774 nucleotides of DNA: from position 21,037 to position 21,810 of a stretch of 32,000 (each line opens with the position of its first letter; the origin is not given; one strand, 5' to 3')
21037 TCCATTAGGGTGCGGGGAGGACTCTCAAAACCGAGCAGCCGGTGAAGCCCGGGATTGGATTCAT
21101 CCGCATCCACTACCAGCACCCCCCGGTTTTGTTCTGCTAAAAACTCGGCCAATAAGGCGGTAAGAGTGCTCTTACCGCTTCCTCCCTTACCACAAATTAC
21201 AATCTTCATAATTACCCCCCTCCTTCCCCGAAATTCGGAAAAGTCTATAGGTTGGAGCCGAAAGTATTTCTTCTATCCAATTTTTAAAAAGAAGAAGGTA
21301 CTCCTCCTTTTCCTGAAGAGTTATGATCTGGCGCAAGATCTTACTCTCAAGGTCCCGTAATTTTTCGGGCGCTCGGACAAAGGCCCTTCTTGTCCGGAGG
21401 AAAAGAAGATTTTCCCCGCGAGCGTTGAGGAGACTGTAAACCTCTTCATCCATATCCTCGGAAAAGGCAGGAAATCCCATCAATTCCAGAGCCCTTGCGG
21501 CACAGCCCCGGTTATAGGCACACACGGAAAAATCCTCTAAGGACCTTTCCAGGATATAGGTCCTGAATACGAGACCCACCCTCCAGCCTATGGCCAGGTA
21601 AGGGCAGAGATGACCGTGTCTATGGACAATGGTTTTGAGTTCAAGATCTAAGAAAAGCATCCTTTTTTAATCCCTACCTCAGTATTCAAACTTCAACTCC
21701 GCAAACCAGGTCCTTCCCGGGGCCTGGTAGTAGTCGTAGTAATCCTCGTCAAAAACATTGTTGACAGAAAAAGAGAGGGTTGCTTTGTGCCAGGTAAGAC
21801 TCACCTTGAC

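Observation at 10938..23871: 13 kb translationally coupled operon joining a TonB-dependent receptor, a BtuFCD-like importer and a CobN-ChlD-ChlI chelatase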

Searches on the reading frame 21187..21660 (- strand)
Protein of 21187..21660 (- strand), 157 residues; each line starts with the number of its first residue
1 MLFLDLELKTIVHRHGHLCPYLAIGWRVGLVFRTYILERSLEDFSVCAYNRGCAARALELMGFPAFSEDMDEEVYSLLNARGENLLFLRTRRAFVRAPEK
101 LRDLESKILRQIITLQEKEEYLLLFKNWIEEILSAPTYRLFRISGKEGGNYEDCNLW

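Call 4: search_protein_families(library=pfam, proteins=[window:21187-21660:-])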
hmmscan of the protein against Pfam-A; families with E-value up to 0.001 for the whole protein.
window:21187-21660:- (157 aa): 1 family
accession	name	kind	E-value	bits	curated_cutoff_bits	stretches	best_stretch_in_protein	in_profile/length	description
PF02663.19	FmdE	-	1.8e-10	41.4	22.9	1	15-141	2-132/133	FmdE, Molybdenum formylmethanofuran dehydrogenase operon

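Call 5: search_protein_families(library=ncbifam, proteins=[window:21187-21660:-])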
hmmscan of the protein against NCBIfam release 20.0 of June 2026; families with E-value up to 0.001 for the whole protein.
window:21187-21660:- (157 aa): 0 families

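Call 38: search_solved_structures(query=window:21187-21660:-, max_evalue=1, show_alignments=2)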
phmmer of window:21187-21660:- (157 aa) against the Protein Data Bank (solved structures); distinct sequences matched with E-value up to 1: 7.
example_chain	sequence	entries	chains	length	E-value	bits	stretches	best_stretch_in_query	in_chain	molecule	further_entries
2glz_A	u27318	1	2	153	0.0023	20.9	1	10-62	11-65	similar to Formylmethanofuran dehydrogenase subunit E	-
2gvi_A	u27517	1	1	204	0.19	14.6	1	14-31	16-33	conserved hypothetical protein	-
3mx9_A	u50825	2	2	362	0.25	14.2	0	87-134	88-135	Protein scV3V2(G19S) | scV3V2(G19S)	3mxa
1y6n_L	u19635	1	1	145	0.5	13.2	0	40-122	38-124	Viral interleukin-10 homolog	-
2inc_B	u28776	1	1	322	0.74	12.7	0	40-128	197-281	Toluene, o-xylene monooxygenase oxygenase subunit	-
2ind_B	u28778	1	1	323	0.75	12.7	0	40-128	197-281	Toluene, o-xylene monooxygenase oxygenase subunit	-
1t0q_B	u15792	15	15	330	0.78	12.6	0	40-128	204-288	toluene, o-xylene monooxygenase oxygenase subunit | Toluene, o-xylene monooxygenase oxygenase subunit;beta | Toluene o-xylene monooxygenase component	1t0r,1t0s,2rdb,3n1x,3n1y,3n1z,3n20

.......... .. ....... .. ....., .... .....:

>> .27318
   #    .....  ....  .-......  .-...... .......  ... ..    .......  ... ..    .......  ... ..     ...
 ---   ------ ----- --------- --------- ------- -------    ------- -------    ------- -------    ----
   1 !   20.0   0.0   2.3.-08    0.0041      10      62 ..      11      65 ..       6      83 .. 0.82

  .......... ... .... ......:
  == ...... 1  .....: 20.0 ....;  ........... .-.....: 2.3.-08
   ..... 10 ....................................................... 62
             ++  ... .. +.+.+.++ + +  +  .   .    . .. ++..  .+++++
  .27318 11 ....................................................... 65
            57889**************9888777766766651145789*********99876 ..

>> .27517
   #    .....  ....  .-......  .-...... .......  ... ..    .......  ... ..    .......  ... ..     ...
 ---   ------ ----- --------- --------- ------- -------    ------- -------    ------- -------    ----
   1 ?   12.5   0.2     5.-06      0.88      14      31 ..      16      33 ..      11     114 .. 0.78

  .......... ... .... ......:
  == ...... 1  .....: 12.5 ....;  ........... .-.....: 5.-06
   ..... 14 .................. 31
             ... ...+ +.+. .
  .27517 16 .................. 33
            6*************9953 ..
